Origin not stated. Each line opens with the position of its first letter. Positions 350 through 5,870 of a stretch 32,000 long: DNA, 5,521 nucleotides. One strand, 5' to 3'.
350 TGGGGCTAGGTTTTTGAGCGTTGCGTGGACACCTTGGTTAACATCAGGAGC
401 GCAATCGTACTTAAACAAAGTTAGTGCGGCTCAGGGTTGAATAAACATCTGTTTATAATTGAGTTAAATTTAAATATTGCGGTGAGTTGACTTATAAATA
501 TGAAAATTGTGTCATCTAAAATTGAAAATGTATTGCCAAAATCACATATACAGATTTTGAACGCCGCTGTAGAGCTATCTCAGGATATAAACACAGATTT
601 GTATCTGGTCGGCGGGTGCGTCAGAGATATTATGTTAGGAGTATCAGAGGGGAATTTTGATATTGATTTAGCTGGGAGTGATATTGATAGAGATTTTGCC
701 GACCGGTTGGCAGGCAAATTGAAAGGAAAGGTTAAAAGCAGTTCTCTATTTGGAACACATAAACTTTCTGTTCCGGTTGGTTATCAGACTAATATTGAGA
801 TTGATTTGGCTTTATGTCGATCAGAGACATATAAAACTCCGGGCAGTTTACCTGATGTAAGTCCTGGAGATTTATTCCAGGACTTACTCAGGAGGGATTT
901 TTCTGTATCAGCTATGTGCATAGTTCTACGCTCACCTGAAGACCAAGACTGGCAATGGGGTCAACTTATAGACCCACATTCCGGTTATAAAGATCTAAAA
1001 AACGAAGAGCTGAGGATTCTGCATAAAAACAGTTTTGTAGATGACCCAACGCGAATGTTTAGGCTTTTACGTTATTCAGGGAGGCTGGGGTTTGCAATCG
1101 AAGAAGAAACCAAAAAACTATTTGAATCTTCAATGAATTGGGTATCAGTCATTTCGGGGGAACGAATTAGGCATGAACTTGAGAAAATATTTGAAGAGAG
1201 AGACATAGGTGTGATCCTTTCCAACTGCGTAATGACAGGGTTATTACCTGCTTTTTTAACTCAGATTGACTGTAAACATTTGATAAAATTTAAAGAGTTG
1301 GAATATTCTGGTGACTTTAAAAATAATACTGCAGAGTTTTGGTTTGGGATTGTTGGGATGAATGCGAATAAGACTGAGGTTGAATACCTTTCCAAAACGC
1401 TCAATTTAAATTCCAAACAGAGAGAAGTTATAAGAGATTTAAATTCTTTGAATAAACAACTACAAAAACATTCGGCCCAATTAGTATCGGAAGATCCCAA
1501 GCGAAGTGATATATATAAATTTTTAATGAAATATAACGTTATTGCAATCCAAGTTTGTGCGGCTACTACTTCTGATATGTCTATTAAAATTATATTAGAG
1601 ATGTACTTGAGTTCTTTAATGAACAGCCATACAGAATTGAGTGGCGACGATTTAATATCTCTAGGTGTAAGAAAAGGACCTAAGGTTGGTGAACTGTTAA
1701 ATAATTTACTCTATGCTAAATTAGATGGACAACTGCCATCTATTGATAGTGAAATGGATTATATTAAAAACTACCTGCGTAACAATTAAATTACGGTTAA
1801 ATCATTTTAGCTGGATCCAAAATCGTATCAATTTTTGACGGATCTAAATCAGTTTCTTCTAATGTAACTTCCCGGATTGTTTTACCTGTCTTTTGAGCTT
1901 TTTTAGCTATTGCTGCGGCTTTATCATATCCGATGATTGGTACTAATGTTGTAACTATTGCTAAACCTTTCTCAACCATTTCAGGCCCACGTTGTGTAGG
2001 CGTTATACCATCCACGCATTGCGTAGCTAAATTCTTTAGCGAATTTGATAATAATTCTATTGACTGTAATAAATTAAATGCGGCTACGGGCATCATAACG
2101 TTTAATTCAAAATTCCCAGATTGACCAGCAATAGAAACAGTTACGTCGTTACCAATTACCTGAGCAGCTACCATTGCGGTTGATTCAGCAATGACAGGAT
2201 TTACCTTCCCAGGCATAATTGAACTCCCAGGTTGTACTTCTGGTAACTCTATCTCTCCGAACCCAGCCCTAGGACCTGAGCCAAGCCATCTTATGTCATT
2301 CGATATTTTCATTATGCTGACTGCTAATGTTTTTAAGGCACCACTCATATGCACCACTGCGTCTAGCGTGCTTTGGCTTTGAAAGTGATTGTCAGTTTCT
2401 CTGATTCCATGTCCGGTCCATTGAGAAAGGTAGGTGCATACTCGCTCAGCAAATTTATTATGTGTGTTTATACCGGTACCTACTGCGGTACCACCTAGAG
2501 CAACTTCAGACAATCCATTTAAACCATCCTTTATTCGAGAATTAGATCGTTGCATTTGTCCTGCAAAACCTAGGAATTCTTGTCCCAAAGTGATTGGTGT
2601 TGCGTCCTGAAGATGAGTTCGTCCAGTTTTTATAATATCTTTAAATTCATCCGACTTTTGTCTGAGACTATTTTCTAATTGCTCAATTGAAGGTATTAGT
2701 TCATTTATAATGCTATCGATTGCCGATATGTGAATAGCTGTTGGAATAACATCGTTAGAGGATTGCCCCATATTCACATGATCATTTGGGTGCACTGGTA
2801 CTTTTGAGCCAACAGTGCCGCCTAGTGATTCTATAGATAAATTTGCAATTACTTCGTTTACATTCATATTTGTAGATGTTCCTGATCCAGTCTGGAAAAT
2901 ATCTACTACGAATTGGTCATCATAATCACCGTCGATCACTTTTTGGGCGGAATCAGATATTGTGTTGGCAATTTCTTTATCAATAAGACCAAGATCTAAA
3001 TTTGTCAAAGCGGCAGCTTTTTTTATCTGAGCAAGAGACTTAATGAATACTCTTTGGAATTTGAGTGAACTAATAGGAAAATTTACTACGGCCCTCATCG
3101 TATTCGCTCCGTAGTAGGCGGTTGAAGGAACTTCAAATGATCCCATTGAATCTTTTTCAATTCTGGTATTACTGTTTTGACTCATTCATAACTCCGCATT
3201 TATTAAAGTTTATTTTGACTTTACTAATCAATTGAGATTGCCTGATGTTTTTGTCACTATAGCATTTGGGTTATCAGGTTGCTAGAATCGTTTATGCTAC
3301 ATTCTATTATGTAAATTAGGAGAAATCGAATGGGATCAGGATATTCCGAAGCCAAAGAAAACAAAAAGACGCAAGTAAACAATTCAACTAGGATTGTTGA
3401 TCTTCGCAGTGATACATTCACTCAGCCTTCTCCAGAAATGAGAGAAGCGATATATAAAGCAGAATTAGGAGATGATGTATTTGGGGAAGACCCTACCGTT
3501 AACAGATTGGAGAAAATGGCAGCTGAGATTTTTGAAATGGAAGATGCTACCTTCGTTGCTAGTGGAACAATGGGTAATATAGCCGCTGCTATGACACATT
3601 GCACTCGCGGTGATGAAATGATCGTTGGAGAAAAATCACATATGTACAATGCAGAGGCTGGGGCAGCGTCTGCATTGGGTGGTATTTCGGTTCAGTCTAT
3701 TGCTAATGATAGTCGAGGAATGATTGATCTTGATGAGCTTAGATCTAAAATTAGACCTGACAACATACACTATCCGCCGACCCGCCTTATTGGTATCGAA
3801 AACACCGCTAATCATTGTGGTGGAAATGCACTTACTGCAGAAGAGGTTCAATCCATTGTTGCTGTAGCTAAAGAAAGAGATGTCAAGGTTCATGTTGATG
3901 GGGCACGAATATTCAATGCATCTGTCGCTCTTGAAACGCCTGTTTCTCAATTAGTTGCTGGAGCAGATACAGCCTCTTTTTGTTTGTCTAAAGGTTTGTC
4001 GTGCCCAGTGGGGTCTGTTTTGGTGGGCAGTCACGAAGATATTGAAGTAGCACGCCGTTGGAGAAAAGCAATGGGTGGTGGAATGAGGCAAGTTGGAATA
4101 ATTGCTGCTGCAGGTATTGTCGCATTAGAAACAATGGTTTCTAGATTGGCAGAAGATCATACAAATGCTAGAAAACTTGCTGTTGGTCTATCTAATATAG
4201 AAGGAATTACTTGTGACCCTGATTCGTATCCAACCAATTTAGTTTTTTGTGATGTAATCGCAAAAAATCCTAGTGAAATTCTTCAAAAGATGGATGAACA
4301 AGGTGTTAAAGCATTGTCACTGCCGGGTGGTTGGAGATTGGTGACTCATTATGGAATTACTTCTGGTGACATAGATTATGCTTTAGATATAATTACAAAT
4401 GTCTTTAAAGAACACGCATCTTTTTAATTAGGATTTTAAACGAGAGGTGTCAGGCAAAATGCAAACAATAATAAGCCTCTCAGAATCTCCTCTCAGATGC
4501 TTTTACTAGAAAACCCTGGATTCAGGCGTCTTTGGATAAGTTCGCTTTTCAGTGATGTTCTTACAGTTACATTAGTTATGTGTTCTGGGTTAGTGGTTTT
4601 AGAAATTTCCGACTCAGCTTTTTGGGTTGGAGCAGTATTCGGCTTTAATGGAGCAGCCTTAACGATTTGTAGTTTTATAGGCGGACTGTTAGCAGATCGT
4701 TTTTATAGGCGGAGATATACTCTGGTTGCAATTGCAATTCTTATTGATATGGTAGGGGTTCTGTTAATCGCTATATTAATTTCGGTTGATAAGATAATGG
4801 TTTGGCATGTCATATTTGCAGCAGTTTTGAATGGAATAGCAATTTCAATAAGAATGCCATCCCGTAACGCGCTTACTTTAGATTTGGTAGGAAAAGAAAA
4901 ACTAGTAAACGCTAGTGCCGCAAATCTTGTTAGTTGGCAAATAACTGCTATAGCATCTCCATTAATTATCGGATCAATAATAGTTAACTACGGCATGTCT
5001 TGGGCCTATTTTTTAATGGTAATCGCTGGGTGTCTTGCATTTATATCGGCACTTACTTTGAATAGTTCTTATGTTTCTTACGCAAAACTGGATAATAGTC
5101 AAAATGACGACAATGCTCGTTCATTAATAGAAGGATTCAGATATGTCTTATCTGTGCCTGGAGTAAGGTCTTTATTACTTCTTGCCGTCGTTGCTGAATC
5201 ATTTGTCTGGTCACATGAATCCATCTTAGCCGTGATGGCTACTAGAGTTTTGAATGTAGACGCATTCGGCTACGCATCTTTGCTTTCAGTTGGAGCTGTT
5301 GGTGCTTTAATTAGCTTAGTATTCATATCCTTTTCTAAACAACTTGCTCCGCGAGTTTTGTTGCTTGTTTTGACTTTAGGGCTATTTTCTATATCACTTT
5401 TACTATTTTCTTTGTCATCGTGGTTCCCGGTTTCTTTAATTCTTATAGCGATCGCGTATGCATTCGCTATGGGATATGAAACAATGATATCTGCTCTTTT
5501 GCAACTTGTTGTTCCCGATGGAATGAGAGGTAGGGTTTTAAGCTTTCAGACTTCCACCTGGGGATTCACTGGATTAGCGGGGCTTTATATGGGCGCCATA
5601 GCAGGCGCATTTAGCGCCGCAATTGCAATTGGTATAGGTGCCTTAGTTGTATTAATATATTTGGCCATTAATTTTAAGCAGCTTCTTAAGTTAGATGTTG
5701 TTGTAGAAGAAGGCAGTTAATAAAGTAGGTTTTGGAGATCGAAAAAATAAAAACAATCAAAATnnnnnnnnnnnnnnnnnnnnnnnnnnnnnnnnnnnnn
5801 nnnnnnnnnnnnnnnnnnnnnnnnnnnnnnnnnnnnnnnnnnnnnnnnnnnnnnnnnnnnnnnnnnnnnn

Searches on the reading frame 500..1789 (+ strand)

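Call 40: search_protein_families(library=pfam, proteins=[window:500-1789:+], max_evalue=0.00001)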
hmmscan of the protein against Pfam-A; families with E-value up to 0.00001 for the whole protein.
window:500-1789:+ (429 aa): 3 families
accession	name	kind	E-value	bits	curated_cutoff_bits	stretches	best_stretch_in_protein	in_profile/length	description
PF01743.26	PolyA_pol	-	1.9e-15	57.7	23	1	34-172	1-126/126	Poly A polymerase head domain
PF12627.12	PolyA_pol_RNAbd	-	4.2e-08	33.3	22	1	197-256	1-60/64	Probable RNA and SrmB- binding site of polymerase A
PF13735.12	tRNA_NucTran2_2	-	8.9e-06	26.2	27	0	285-413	15-139/149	tRNA nucleotidyltransferase domain 2 putative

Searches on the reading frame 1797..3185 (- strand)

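Call 40: search_protein_families(library=pfam, proteins=[window:1797-3185:-], max_evalue=0.00001)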
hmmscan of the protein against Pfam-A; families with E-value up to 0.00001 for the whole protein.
window:1797-3185:- (462 aa): 2 families
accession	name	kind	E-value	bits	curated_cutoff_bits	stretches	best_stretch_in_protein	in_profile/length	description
PF00206.25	Lyase_1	-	1.6e-100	337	27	1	15-345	1-312/312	Lyase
PF10415.14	FumaraseC_C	-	2.8e-21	76.1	32.5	1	410-462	1-53/54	Fumarase C C-terminus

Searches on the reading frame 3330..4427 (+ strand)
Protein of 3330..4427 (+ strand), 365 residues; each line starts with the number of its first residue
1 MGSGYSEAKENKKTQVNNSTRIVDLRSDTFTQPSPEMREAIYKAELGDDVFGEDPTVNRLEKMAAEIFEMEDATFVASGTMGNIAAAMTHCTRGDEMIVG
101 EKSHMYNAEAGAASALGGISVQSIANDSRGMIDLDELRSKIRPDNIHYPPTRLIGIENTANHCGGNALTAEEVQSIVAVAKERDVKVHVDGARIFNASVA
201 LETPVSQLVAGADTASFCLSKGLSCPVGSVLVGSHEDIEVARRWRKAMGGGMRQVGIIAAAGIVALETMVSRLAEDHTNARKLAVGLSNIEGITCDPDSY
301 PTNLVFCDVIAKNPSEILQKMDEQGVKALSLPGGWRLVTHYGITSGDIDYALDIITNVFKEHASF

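Call 40: search_protein_families(library=pfam, proteins=[window:3330-4427:+], max_evalue=0.00001)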
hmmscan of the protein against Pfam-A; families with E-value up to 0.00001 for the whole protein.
window:3330-4427:+ (365 aa): 5 families
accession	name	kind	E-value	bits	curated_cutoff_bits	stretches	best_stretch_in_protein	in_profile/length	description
PF01212.27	Beta_elim_lyase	-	7.2e-100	334.5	27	1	24-307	1-285/288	Beta-eliminating lyase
PF00266.25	Aminotran_5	-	1.9e-10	40.7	21.5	1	70-254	58-232/371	Aminotransferase class-V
PF01053.26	Cys_Met_Meta_PP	-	2.5e-07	30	27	1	53-289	50-268/381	Cys/Met metabolism PLP-dependent enzyme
PF00155.27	Aminotran_1_2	-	6.8e-07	29.2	19.7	1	33-247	18-247/361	Aminotransferase class I and II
PF01041.23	DegT_DnrJ_EryC1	-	8.5e-07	29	19.8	0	51-289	20-257/360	DegT/DnrJ/EryC1/StrS aminotransferase family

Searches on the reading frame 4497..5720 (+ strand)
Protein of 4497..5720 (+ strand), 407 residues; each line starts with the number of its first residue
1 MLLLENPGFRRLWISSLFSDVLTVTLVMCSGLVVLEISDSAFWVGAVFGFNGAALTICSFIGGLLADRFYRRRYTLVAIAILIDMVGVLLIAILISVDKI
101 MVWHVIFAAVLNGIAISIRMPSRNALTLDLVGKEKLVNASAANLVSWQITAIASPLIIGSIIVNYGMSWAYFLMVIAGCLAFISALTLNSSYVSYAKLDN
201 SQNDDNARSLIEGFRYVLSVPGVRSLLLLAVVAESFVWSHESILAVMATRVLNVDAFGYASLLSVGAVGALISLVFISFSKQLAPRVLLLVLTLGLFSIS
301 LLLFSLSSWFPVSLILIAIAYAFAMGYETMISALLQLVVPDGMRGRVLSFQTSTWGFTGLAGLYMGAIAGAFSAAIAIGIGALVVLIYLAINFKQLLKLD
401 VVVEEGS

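Call 40: search_protein_families(library=pfam, proteins=[window:4497-5720:+], max_evalue=0.00001)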
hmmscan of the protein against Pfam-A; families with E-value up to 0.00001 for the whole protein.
window:4497-5720:+ (407 aa): 2 families
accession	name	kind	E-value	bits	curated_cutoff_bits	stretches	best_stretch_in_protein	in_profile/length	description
PF05977.19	MFS_3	-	1.1e-23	83.9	27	1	5-395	8-393/524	Transmembrane secretion effector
PF07690.21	MFS_1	-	5e-23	82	33.4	1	40-362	30-346/347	Major Facilitator Superfamily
